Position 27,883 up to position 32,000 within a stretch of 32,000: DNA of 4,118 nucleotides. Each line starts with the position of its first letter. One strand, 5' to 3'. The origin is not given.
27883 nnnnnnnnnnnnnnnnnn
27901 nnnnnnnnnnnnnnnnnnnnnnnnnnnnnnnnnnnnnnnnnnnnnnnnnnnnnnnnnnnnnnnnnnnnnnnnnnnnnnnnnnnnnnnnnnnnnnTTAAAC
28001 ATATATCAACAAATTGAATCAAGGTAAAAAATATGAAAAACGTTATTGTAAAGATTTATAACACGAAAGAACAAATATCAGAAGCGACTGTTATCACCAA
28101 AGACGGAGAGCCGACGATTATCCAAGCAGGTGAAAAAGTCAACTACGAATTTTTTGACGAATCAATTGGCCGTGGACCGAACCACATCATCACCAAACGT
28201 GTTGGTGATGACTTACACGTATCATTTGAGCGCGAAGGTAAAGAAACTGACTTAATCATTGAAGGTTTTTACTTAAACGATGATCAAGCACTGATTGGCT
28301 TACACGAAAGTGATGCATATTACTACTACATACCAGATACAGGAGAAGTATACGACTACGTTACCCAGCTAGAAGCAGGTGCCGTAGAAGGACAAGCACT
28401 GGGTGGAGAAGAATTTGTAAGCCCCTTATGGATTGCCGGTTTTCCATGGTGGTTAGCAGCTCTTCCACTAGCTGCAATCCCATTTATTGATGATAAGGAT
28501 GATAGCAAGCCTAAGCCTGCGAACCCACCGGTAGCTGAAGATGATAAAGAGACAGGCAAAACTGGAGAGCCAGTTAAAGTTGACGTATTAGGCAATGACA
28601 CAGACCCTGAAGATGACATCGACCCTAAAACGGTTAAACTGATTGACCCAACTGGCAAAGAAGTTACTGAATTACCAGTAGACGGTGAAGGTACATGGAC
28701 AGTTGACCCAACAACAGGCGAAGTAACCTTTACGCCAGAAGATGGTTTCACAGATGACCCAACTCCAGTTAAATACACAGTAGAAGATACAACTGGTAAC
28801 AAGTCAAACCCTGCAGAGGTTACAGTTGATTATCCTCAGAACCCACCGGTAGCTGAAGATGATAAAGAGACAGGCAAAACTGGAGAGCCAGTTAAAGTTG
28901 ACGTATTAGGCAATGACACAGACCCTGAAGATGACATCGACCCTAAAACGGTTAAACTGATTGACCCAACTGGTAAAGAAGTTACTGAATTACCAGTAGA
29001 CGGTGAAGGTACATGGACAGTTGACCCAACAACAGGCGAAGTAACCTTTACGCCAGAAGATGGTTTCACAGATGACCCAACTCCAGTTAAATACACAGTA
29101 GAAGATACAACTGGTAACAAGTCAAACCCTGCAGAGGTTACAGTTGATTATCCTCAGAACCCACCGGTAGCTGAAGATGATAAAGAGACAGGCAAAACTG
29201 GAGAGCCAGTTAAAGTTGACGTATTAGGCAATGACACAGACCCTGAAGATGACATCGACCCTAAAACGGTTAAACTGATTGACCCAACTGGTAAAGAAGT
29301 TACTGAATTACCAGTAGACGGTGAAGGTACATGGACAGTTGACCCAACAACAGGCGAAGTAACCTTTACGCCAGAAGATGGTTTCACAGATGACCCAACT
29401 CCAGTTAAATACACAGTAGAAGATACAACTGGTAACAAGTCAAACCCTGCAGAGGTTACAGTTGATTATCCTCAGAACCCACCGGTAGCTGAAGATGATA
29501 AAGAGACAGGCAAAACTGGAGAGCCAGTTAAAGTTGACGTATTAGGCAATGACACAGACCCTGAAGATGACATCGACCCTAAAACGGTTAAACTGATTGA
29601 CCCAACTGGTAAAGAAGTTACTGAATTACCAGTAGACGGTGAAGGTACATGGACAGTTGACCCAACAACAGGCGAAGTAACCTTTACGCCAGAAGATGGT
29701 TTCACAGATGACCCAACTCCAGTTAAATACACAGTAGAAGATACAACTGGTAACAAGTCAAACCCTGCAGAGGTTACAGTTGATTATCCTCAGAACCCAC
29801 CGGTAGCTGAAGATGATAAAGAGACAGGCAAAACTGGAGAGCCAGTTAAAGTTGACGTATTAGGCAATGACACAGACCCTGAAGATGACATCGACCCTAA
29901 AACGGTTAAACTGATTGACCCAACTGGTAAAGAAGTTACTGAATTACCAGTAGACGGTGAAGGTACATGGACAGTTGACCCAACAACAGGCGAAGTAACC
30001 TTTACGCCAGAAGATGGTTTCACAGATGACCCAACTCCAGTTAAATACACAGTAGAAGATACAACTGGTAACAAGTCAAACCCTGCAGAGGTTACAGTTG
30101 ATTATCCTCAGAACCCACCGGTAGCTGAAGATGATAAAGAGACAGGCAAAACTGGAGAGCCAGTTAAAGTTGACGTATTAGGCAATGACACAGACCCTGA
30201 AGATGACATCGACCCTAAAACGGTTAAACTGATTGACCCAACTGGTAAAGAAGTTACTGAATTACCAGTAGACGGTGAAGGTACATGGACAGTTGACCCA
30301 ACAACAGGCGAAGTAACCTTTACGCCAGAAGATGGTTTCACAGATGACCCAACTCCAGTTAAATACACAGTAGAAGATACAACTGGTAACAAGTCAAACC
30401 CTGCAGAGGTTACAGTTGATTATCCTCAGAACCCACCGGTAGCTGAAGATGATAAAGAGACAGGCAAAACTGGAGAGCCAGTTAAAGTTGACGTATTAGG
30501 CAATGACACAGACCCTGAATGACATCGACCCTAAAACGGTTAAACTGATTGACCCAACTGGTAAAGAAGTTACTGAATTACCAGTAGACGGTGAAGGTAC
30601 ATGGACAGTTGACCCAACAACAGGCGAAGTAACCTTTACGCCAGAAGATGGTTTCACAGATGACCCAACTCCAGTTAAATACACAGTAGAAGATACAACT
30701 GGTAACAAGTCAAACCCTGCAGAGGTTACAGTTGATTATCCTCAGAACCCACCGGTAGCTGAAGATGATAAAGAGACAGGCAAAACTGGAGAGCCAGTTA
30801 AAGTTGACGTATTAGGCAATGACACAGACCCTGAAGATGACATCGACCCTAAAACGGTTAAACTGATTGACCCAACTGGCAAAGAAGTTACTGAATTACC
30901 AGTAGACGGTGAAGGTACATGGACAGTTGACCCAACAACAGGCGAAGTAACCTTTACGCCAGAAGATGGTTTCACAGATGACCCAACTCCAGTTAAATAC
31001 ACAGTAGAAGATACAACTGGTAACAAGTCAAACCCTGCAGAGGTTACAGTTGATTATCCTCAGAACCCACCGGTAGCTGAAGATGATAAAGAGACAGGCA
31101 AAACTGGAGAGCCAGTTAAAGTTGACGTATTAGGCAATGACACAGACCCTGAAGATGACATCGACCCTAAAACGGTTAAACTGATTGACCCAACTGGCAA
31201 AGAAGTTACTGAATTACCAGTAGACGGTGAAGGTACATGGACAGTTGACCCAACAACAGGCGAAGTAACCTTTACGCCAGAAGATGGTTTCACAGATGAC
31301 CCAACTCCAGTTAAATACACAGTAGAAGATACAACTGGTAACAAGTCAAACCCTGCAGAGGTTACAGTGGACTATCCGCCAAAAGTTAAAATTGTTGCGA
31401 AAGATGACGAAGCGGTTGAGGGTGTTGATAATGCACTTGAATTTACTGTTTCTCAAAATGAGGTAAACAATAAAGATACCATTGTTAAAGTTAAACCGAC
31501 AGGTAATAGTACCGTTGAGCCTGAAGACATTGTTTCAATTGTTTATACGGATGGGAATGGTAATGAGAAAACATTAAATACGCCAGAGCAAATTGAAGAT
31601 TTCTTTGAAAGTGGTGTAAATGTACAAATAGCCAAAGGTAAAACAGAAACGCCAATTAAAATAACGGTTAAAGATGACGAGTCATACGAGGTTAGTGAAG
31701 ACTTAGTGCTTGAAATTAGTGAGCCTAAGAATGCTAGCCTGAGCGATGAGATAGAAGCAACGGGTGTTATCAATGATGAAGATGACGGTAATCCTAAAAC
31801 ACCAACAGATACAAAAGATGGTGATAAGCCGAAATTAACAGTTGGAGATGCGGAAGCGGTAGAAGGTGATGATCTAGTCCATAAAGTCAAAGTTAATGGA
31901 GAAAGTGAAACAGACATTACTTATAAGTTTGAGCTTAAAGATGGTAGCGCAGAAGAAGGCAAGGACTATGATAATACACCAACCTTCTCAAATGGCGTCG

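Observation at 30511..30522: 2-bp deletion in repeat 7 truncates the giant adhesin gene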

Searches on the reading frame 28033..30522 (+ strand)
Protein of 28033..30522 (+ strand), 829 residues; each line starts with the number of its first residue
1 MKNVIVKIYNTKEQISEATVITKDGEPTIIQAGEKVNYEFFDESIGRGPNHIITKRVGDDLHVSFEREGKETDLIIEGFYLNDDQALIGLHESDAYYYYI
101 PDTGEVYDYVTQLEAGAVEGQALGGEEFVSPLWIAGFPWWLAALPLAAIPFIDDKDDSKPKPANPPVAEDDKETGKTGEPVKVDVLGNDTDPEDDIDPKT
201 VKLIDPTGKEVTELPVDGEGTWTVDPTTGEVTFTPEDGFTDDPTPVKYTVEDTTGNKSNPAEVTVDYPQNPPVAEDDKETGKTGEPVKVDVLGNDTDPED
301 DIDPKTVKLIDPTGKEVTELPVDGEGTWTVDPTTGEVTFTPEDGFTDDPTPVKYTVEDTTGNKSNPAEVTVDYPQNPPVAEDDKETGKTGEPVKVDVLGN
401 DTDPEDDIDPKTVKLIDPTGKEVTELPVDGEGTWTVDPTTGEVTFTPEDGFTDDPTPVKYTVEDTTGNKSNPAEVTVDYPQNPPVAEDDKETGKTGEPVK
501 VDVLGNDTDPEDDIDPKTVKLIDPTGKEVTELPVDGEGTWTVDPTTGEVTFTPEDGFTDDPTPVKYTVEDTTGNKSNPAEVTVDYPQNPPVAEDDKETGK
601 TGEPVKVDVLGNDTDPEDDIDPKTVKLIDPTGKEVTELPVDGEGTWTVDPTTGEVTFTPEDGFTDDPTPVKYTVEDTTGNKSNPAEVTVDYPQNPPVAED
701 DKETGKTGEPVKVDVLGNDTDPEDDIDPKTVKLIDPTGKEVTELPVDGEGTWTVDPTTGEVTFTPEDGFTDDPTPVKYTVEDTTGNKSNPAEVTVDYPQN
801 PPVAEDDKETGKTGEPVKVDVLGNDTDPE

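Call 5: search_protein_families(library=pfam, proteins=[window:28033-30522:+], max_evalue=0.01)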
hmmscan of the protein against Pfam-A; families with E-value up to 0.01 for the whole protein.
window:28033-30522:+ (829 aa): 18 families
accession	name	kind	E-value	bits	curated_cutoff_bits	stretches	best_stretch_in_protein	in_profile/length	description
PF19076.6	CshA_repeat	-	1.2e-99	328.3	27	6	166-258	4-95/103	Surface adhesin CshA repetitive domain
PF17963.7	Big_9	-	8.8e-58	193.6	23.6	6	270-371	2-88/89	Bacterial Ig domain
PF17803.7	Cadherin_4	-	4.1e-45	152.6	25.1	7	262-339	4-71/71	Bacterial cadherin-like domain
PF17936.7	Big_6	-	2.1e-13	50.8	27.6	0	200-265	26-81/83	Bacterial Ig domain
PF19077.6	Big_13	-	5.3e-10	40.1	27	0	320-372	47-101/102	Bacterial Ig-like domain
PF21813.2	DUF6882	-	4.2e-09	36.8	23.9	0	216-237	24-45/142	Family of unknown function (DUF6882)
PF09244.16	Suc_Porlyase_C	-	4.6e-09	37.1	23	0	221-257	19-57/67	Sucrose phosphorylase, C-terminal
PF02494.22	HYR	-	1.7e-08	35.1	21.7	0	231-266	46-80/81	HYR domain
PF18614.7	RNase_II_C_S1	-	1.2e-06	28.8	26.6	0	223-235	46-58/59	RNase II-type exonuclease C-terminal S1 domain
PF02974.19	Inh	-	1.8e-06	28.4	25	0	196-230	57-91/97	Protease inhibitor Inh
PF20622.4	Big_15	-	2.8e-06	27.5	27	0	213-265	28-80/82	Bacterial Ig domain (Big_16)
PF09343.15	DUF2460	-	4.7e-06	26.7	30.4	0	219-235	143-159/205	Conserved hypothetical protein 2217 (DUF2460)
PF20942.3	DUF4785_2nd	-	6.7e-06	26.4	30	0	169-211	8-50/105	Domain of unknown function (DUF4785) central domain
PF19972.4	TCAD3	-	0.00053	20.3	27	0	224-245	25-46/48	Ternary complex associated domain 3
PF09733.14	VEFS-Box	-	0.0016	18.8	23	0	176-202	24-50/137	VEFS-Box of polycomb protein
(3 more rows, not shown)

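Call 6: find_encoding_contigs(protein=window:28033-30522:+, flank=10000, max_places=10)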
Protein window:28033-30522:+ (829 aa): no gene with exactly this product is on record in the collection.

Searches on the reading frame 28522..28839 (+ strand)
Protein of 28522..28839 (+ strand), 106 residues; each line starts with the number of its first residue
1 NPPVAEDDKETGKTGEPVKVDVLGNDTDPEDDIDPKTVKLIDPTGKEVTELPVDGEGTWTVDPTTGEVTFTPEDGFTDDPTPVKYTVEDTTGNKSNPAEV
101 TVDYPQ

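Call 27: search_protein_families(library=ncbifam, proteins=[window:28522-28839:+], max_evalue=0.01)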
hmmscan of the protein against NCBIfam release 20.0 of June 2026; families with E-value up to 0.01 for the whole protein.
window:28522-28839:+ (106 aa): 1 family
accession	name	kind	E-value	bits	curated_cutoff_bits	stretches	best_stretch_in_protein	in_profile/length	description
TIGR04225.1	CshA_fibril_rpt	repeat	4e-19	69.3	60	1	3-95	3-96/104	fibrillar adhesin CshA-type repeat protein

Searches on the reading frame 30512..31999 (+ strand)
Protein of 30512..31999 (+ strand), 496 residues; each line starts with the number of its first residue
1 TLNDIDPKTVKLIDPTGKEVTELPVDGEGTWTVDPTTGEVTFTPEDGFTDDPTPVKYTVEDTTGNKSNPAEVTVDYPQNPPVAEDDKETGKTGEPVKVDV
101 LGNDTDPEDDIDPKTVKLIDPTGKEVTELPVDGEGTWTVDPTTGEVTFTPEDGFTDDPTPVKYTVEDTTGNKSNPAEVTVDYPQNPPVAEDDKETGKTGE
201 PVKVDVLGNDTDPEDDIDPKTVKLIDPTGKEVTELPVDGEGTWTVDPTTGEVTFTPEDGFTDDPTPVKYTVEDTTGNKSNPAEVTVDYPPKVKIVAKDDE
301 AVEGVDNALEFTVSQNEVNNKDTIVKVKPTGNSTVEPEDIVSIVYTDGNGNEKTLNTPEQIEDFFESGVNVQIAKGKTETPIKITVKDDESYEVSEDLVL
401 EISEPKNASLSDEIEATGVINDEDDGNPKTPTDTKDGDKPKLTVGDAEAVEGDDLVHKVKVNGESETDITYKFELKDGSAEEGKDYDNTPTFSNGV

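Call 5: search_protein_families(library=pfam, proteins=[window:30512-31999:+], max_evalue=0.01)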
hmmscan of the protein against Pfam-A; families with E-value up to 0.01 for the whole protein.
window:30512-31999:+ (496 aa): 13 families
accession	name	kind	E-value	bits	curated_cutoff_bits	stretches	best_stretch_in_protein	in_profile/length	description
PF19076.6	CshA_repeat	-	2.7e-45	153.7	27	3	187-279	4-95/103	Surface adhesin CshA repetitive domain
PF17963.7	Big_9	-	1.1e-20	74.7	23.6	3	79-180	2-88/89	Bacterial Ig domain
PF17803.7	Cadherin_4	-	1.6e-11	44.9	25.1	2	71-148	4-71/71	Bacterial cadherin-like domain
PF03160.20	Calx-beta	-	1.6e-07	31.8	27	1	309-424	8-119/119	Calx-beta domain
PF17936.7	Big_6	-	4.3e-06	27.3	27.6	0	9-74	26-81/83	Bacterial Ig domain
PF09244.16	Suc_Porlyase_C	-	2.7e-05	25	23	0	30-66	19-57/67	Sucrose phosphorylase, C-terminal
PF21813.2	DUF6882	-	3.5e-05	24.1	23.9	0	25-46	24-45/142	Family of unknown function (DUF6882)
PF02494.22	HYR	-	0.00013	22.7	21.7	0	40-75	46-80/81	HYR domain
PF19077.6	Big_13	-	0.0003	21.7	27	0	26-75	48-101/102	Bacterial Ig-like domain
PF09343.15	DUF2460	-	0.0019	18.1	30.4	0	28-44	143-159/205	Conserved hypothetical protein 2217 (DUF2460)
PF20622.4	Big_15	-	0.0031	17.8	27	0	22-74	28-80/82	Bacterial Ig domain (Big_16)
PF18614.7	RNase_II_C_S1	-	0.0041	17.4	26.6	0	32-44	46-58/59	RNase II-type exonuclease C-terminal S1 domain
PF08178.16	GnsAB_toxin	-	0.0081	16.5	27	0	111-129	18-36/54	GnsA/GnsB toxin of bacterial toxin-antitoxin system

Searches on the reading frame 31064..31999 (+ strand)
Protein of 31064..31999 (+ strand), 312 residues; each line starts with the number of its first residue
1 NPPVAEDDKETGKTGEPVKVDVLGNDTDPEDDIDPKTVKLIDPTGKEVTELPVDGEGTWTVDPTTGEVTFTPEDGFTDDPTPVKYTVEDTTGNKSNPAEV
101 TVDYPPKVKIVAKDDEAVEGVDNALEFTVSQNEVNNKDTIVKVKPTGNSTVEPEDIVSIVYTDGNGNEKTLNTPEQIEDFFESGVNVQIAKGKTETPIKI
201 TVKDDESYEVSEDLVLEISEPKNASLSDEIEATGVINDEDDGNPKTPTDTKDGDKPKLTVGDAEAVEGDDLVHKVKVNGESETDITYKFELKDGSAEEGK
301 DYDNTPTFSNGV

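Call 35: find_homologous_proteins(query=window:31064-31999:+, max_evalue=1e-10)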
Query window:31064-31999:+ (312 aa): 34 proteins with E <= 1e-10 among 1674 candidates.
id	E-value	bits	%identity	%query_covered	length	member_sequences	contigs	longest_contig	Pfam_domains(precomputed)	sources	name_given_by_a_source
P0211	2.6e-75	272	55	38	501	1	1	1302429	PF17963.8,PF17892.8,PF02494.23,PF17803.8,PF03413.26,PF19076.7,PF17936.8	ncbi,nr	ncbi:MAG: tandem-95 repeat protein [Acidimicrobiia bacterium]|nr:tandem-95 repeat protein [Acidimicr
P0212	2.2e-72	262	70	33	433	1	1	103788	PF17963.8,PF17892.8,PF17803.8,PF19076.7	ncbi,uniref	ncbi:Ig-like domain-containing protein, partial [Psychrobacter sp. W2-37-MNA-CIBAN-0211]|uniref:Ig-l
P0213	2.4e-72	262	69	33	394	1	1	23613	PF17963.8,PF17892.8,PF19076.7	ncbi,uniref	ncbi:Ig-like domain-containing protein, partial [Psychrobacter proteolyticus]|uniref:Ig-like domain-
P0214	8.4e-72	260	52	53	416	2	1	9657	PF17963.8,PF17803.8,PF19076.7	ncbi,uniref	ncbi:Ig-like domain-containing protein, partial [Psychrobacter sp. AOP7-B1-24]|uniref:Ig-like domain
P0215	3.6e-70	255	61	39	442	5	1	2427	PF17963.8,PF17892.8,PF17803.8,PF19076.7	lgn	-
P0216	1.0e-69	254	70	33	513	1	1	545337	PF17963.8,PF17892.8,PF17803.8,PF19076.7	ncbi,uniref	ncbi:cadherin-like domain-containing protein, partial [Psychrobacter sp. NZS113]|uniref:Ig-like doma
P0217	8.6e-68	247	68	33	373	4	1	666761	PF17963.8,PF17892.8,PF19076.7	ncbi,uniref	ncbi:hypothetical protein IP510_02655, partial [Psychrobacter sp. NG254]|uniref:Ig-like domain-conta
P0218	4.0e-65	239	53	36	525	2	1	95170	PF17963.8,PF17892.8,PF17803.8,PF19076.7,PF05345.19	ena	-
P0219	1.4e-59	220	48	37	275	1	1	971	PF17963.8,PF17803.8,PF19076.7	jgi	jgi:CshA-type fibril repeat protein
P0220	2.5e-57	213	51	66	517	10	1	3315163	PF03160.21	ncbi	ncbi:hypothetical protein LK453_00005, partial [Psychrobacter sanguinis]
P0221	4.6e-57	212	68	31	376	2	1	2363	PF17963.8,PF17892.8,PF19076.7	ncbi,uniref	ncbi:Ig-like domain-containing protein, partial [Psychrobacter sp. APC 3350]|uniref:Ig-like domain-c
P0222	6.5e-57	212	50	32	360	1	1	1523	PF17963.8,PF17892.8,PF21813.3,PF19076.7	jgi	-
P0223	1.3e-56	211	52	38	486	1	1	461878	PF17963.8,PF17892.8,PF17803.8,PF19076.7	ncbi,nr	ncbi:MAG: tandem-95 repeat protein [Saprospirales bacterium]|nr:tandem-95 repeat protein [Saprospira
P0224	3.1e-52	196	55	34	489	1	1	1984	PF17963.8,PF17892.8,PF17803.8,PF19076.7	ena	-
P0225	9.0e-49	185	63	33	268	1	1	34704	PF17963.8,PF17892.8,PF19076.7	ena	-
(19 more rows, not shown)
